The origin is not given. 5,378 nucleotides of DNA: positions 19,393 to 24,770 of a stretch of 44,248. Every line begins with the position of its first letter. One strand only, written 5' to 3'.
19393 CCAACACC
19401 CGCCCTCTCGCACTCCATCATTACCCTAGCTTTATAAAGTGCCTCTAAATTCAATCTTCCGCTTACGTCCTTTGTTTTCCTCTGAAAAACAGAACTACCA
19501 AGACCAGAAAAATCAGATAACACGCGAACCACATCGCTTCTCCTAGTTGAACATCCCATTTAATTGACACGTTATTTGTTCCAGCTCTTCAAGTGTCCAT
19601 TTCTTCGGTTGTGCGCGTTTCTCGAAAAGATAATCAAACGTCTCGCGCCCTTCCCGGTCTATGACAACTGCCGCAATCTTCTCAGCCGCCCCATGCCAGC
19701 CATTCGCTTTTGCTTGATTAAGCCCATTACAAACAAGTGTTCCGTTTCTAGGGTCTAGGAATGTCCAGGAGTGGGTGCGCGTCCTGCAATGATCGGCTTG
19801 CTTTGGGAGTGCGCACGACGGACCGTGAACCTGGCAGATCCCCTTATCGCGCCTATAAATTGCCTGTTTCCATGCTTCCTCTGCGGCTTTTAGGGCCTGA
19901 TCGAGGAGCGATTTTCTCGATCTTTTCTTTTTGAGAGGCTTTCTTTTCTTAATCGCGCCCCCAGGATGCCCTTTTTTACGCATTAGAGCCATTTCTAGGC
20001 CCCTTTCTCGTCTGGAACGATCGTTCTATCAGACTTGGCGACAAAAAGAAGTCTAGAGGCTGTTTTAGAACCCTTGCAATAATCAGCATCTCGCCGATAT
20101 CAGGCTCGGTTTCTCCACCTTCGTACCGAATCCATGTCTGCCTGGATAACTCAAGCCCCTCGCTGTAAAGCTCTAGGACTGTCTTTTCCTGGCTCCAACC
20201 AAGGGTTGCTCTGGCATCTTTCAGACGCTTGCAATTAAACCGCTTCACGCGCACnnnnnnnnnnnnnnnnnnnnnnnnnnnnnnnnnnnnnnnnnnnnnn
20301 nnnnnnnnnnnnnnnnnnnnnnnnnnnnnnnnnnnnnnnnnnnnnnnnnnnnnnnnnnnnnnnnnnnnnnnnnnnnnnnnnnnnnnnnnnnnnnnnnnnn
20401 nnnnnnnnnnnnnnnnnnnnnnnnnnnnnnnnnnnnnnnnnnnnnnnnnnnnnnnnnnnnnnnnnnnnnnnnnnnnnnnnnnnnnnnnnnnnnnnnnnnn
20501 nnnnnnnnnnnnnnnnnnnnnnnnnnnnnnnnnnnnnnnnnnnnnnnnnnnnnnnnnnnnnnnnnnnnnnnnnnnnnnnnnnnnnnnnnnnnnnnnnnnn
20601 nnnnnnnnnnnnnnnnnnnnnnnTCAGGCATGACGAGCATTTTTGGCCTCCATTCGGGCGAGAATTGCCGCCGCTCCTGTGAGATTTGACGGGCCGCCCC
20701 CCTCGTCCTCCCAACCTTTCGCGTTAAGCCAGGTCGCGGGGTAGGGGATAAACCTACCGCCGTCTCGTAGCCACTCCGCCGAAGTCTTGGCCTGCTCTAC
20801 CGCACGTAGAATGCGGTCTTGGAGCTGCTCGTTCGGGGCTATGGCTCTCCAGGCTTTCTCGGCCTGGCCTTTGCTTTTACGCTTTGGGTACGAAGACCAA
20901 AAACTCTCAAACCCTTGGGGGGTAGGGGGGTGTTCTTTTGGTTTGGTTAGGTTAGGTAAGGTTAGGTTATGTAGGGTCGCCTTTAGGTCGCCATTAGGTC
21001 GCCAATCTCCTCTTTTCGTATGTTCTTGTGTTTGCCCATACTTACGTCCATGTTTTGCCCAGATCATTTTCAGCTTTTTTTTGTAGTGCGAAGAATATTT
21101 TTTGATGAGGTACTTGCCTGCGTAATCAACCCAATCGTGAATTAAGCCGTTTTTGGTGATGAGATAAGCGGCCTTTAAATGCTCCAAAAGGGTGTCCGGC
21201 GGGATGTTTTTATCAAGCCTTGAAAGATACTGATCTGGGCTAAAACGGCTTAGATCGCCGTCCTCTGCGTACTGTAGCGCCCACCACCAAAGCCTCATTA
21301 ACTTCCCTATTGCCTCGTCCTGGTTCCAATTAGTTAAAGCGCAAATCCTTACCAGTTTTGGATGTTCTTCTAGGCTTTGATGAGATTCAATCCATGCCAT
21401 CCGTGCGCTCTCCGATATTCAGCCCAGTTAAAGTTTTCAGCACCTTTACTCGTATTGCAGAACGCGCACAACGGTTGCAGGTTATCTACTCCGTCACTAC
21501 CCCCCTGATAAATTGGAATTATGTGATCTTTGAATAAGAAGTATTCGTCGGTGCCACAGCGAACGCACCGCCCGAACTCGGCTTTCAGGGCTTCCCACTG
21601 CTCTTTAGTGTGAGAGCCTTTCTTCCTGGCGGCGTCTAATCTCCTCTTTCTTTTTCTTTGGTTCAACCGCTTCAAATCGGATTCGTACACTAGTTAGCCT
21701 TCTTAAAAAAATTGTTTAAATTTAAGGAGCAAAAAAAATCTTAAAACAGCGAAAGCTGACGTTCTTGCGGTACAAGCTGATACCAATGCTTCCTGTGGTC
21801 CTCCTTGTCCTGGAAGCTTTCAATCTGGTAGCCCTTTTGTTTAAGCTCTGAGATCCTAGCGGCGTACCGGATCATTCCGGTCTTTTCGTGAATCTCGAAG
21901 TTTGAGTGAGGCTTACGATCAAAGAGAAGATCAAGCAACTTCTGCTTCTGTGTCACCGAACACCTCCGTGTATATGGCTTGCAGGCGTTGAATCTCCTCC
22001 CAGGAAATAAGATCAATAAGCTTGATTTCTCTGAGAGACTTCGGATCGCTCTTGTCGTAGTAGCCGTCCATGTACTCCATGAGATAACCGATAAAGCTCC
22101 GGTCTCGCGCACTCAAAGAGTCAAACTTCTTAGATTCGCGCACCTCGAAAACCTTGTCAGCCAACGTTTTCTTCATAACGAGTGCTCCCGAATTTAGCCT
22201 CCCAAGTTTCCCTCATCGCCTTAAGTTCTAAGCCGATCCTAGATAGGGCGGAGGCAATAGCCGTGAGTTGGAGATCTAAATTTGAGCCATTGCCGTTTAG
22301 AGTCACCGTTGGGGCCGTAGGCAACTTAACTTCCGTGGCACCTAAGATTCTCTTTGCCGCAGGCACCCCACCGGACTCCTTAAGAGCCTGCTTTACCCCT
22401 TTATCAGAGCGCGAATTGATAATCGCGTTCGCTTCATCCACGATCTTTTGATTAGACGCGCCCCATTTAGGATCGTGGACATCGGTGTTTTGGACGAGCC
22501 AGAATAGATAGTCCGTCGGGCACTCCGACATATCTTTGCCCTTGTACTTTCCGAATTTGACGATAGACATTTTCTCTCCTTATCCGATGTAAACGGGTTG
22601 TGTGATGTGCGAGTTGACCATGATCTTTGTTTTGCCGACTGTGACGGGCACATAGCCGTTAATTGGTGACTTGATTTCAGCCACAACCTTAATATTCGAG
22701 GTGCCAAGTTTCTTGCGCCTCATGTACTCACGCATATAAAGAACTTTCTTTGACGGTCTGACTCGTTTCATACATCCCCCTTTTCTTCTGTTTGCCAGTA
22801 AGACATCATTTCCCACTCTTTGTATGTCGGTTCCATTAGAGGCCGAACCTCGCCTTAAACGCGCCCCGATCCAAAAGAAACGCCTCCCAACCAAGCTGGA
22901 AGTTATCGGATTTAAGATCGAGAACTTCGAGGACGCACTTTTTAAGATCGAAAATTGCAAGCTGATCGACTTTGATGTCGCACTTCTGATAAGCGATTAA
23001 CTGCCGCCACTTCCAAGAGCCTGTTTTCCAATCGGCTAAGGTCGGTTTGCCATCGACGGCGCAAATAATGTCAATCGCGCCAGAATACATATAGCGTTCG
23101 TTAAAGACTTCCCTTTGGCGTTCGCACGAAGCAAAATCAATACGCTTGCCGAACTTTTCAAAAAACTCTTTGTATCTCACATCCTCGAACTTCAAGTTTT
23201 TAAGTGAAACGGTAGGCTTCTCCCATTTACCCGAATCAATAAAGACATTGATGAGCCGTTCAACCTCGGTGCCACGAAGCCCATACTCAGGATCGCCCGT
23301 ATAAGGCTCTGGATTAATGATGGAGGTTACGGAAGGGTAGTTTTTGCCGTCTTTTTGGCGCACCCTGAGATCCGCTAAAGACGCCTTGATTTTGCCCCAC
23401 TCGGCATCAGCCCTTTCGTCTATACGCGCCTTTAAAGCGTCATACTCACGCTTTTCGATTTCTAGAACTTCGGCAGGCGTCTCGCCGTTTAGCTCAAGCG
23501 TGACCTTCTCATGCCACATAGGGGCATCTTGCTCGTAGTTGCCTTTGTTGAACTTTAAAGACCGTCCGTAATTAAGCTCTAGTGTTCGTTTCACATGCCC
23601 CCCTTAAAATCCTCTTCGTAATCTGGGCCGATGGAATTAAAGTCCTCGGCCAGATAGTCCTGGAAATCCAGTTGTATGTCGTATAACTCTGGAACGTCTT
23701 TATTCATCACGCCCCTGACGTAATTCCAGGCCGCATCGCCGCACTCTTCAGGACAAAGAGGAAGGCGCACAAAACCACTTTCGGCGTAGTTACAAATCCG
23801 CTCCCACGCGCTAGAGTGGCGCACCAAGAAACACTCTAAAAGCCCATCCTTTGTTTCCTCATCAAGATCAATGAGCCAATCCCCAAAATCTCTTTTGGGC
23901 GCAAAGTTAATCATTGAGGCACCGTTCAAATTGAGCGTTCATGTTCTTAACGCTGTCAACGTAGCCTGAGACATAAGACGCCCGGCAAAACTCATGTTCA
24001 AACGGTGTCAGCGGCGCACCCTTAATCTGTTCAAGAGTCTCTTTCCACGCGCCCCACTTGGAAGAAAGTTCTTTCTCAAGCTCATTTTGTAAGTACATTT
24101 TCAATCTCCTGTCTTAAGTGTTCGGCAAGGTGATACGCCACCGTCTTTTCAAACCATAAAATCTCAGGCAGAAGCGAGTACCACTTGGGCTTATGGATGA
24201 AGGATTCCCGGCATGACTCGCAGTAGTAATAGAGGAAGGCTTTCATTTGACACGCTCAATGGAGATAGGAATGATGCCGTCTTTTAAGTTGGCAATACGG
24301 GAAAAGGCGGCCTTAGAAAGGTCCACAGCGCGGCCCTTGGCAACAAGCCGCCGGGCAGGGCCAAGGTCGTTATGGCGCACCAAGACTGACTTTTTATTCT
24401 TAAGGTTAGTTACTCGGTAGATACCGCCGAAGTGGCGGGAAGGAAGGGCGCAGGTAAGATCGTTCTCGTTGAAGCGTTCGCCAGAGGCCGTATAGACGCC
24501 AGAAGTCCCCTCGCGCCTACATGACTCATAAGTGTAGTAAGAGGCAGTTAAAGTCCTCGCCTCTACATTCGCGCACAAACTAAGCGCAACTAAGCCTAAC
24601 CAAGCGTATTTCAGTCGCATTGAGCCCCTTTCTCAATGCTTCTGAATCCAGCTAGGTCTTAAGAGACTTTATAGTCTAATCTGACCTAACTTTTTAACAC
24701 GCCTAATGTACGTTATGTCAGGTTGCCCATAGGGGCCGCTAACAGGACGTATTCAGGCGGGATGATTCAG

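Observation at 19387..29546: Strand-biased, highly over-represented octamer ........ confined to the early block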

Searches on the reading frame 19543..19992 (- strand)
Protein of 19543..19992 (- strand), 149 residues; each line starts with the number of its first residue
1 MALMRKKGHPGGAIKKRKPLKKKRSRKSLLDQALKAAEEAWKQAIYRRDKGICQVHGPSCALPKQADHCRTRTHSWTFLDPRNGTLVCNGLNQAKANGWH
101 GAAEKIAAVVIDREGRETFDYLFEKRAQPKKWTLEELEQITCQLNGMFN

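Call 21: search_protein_families(library=pfam, max_evalue=0.01, proteins=[window:19543-19992:-])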
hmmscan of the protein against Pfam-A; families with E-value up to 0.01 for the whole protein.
window:19543-19992:- (149 aa): 0 families

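Call 33: search_protein_families(library=phrogs, max_evalue=0.01, proteins=[window:19543-19992:-])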
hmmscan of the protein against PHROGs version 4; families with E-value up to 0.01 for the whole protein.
window:19543-19992:- (149 aa): 4 families
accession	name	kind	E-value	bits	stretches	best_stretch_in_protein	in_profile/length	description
phrog_144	-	DNA, RNA and nucleotide metabolism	2.1e-05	25.2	1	39-101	73-138/175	HNH endonuclease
phrog_589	-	DNA, RNA and nucleotide metabolism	2.2e-05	25.3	1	21-96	62-139/179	HNH endonuclease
phrog_5034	-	DNA, RNA and nucleotide metabolism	0.0001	23.4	1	32-141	13-120/138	NinG/ Rap DNA junction specific endonuclease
phrog_740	-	DNA, RNA and nucleotide metabolism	0.0037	17.3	1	32-104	20-85/332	HNH endonuclease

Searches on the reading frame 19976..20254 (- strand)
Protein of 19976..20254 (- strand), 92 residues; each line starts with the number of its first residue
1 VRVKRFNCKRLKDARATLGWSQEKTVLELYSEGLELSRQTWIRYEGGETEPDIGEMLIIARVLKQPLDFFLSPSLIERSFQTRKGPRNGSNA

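Call 21: search_protein_families(library=pfam, max_evalue=0.01, proteins=[window:19976-20254:-])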
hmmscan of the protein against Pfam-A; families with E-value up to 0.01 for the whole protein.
window:19976-20254:- (92 aa): 3 families
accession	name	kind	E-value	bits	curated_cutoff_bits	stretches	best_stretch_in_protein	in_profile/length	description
PF12844.13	HTH_19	-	0.00012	22.4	30.2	1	9-68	2-56/64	Helix-turn-helix domain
PF01381.28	HTH_3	-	0.00012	22.4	23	1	11-70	1-55/55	Helix-turn-helix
PF13560.12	HTH_31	-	0.00092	19.9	27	1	10-65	5-56/64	Helix-turn-helix domain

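Call 33: search_protein_families(library=phrogs, max_evalue=0.01, proteins=[window:19976-20254:-])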
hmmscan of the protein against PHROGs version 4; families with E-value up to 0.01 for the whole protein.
window:19976-20254:- (92 aa): 5 families
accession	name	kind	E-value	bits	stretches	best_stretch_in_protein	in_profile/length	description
phrog_3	-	transcription regulation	9.6e-06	26.6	1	4-78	86-153/430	transcriptional repressor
phrog_2439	-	transcription regulation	1.2e-05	25.4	1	4-74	5-70/367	transcriptional regulator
phrog_2328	-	transcription regulation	0.0028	18.4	1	9-68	18-72/128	transcriptional repressor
phrog_6962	-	unknown function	0.0038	18.5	1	11-57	6-46/73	-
phrog_2967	-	transcription regulation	0.0079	16.8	1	9-64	13-63/225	transcriptional regulator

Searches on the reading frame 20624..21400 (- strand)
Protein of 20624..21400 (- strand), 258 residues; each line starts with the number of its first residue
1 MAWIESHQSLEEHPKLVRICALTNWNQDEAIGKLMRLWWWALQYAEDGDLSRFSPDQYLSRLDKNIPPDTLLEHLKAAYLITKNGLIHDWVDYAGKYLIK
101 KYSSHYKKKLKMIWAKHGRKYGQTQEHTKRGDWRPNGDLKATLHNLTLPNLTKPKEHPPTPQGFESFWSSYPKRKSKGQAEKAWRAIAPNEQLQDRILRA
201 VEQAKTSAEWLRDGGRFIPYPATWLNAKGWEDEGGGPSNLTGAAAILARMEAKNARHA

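Call 9: search_protein_families(library=phrogs, proteins=[window:20624-21400:-])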
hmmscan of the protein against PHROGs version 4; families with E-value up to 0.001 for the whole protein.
window:20624-21400:- (258 aa): 8 families
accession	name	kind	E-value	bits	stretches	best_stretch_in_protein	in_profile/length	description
phrog_9474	-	DNA, RNA and nucleotide metabolism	7.5e-43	148.1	1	1-236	1-251/288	replication initiation protein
phrog_9327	-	DNA, RNA and nucleotide metabolism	5.7e-22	79.6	1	149-244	159-252/276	primosomal protein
phrog_270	-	DNA, RNA and nucleotide metabolism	3.3e-19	70.5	1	98-233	97-249/383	replication initiation protein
phrog_16304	-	unknown function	3.8e-10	41.1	1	154-228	137-211/244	-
phrog_2509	-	DNA, RNA and nucleotide metabolism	1.8e-07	32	1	3-55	5-57/277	replication initiation protein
phrog_1347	-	unknown function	3.2e-07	30.4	1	163-232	276-345/417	-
phrog_35156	-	unknown function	9.5e-07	29.9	1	159-231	82-150/154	-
phrog_10293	-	unknown function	1.8e-05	25.6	1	162-232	15-83/185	-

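Call 21: search_protein_families(library=pfam, max_evalue=0.01, proteins=[window:20624-21400:-])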
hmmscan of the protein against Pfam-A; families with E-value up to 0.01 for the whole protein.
window:20624-21400:- (258 aa): 0 families

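Call 24: find_related_loci(query=window:20624-21400:-, collection=viral_contigs, flank=10000)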
Query window:20624-21400:- (258 aa) in viral_contigs; peptide patterns used: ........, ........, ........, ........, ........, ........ (x = any residue, [..] = any of these).
59 stretches matched a pattern; 49 encode a relative of the query (tblastn E <= 1e-3); 49 distinct loci.
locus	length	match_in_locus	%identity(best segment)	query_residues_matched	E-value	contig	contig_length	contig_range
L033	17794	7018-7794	36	1-233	2e-43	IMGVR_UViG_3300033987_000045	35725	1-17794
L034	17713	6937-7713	36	1-233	2e-43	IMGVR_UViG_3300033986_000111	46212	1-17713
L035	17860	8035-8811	36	1-233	2e-43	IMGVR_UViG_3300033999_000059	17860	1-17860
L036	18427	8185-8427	68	149-233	3e-34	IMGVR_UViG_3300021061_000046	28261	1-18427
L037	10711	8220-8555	52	116-233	7e-32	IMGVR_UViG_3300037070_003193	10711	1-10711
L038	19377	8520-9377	32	1-233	5e-31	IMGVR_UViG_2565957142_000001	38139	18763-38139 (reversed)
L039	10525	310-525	67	162-233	7e-30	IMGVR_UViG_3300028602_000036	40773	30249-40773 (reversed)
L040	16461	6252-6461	67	164-233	4e-28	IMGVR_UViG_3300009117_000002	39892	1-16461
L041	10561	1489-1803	52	135-233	4e-28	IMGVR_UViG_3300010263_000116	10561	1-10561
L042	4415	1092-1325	64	162-239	1e-28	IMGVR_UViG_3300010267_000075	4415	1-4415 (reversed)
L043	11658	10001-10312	52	155-254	1e-27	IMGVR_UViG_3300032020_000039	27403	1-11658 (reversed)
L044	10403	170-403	62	160-237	2e-27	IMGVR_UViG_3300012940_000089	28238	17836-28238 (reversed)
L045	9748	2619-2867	58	151-233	3e-27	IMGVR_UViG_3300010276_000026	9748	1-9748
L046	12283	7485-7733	58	151-233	3e-27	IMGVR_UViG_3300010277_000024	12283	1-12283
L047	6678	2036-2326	54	138-235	6e-27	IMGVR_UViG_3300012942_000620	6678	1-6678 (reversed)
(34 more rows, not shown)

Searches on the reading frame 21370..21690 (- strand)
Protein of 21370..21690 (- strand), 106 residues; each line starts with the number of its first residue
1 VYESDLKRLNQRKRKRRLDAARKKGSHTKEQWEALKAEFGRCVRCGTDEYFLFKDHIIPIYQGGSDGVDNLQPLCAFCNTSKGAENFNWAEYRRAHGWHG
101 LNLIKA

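Call 21: search_protein_families(library=pfam, max_evalue=0.01, proteins=[window:21370-21690:-])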
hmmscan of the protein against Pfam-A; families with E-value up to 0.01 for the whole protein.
window:21370-21690:- (106 aa): 2 families
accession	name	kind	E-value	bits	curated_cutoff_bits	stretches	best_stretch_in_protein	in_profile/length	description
PF01844.29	HNH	-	1.3e-11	44.9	21.4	1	42-84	1-46/47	HNH endonuclease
PF14279.12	HNH_5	-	1.4e-08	35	27.5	1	42-84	1-45/56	HNH endonuclease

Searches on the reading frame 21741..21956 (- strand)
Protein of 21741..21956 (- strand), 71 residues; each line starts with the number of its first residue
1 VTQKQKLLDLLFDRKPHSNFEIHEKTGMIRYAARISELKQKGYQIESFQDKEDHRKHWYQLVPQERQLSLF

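Call 21: search_protein_families(library=pfam, max_evalue=0.01, proteins=[window:21741-21956:-])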
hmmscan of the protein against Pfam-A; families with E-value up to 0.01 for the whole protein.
window:21741-21956:- (71 aa): 1 family
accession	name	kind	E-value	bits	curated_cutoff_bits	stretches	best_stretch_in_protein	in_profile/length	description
PF14090.12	HTH_39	-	1.4e-06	28.5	21.3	1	2-46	1-45/70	Winged helix-turn-helix domain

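Call 67: search_protein_families(library=phrogs, max_evalue=0.01, proteins=[window:21741-21956:-])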
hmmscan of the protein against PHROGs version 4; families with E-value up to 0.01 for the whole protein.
window:21741-21956:- (71 aa): 2 families
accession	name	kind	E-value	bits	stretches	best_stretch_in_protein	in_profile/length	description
phrog_4973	-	unknown function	2.4e-07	31.8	1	1-67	67-136/149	-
phrog_35777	-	unknown function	0.0001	23.3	1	5-54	12-61/77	-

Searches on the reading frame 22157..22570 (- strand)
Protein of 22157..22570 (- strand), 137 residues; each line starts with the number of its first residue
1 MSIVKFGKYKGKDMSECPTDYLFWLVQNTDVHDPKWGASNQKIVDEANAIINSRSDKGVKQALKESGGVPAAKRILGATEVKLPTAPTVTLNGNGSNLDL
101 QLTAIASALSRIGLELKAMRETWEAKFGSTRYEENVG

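Call 21: search_protein_families(library=pfam, max_evalue=0.01, proteins=[window:22157-22570:-])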
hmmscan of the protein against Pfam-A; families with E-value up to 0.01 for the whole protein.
window:22157-22570:- (137 aa): 1 family
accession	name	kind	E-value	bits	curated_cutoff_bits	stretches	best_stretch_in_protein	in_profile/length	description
PF12843.12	QSregVF_b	-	0.00053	20.2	22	1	6-28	15-37/66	Putative quorum-sensing-regulated virulence factor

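Call 33: search_protein_families(library=phrogs, max_evalue=0.01, proteins=[window:22157-22570:-])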
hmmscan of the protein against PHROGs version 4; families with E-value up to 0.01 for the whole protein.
window:22157-22570:- (137 aa): 1 family
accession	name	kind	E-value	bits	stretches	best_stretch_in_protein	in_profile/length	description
phrog_3628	-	unknown function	0.00037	20.8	1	4-32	103-131/257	-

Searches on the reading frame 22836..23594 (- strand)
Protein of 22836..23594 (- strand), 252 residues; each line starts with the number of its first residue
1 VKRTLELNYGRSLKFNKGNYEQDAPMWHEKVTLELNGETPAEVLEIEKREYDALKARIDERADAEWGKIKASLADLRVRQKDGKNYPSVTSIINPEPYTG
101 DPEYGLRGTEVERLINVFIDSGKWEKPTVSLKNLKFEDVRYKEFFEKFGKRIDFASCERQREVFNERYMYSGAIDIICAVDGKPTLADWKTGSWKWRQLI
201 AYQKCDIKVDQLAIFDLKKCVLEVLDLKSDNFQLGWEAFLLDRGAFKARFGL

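Call 9: search_protein_families(library=phrogs, proteins=[window:22836-23594:-])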
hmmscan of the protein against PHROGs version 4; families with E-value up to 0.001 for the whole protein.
window:22836-23594:- (252 aa): 1 family
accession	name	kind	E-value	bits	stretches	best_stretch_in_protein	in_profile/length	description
phrog_298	-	DNA, RNA and nucleotide metabolism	6.8e-08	33.2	1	158-211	154-216/293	exonuclease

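Call 21: search_protein_families(library=pfam, max_evalue=0.01, proteins=[window:22836-23594:-])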
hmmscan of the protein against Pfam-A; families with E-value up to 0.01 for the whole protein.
window:22836-23594:- (252 aa): 0 families

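Call 68: search_solved_structures(query=window:22836-23594:-, max_evalue=1)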
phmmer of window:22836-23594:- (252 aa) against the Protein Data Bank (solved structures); distinct sequences matched with E-value up to 1: 3.
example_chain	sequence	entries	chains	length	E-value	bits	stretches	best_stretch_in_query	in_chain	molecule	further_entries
9vte_A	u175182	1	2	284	0.17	14.6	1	130-190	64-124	LynF/TruF/PatF family peptide O-prenyltransferase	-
5h5n_A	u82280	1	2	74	0.51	13.1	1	20-57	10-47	Non-structural protein 1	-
5bxz_A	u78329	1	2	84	0.66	12.7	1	20-57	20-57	Non-structural protein 1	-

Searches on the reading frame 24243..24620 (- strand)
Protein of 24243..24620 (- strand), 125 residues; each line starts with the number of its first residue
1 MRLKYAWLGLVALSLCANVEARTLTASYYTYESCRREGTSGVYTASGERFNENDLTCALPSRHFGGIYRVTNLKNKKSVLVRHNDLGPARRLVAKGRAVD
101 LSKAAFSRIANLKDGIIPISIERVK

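Call 20: search_protein_families(library=pfam, max_evalue=0.01, proteins=[window:24243-24620:-])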
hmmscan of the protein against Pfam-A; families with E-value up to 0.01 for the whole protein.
window:24243-24620:- (125 aa): 1 family
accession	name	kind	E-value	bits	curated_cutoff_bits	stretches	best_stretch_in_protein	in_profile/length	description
PF03330.24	DPBB_1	-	1.3e-14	54.6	28.8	1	24-120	4-82/83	Lytic transglycolase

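Call 67: search_protein_families(library=phrogs, max_evalue=0.01, proteins=[window:24243-24620:-])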
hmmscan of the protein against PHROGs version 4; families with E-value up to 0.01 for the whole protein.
window:24243-24620:- (125 aa): 2 families
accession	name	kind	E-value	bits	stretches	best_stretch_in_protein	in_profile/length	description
phrog_7930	-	other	1.7e-19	70.4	1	17-124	283-382/896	lipoprotein precursor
phrog_28106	-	unknown function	6.7e-10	39.8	1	40-122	113-191/290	-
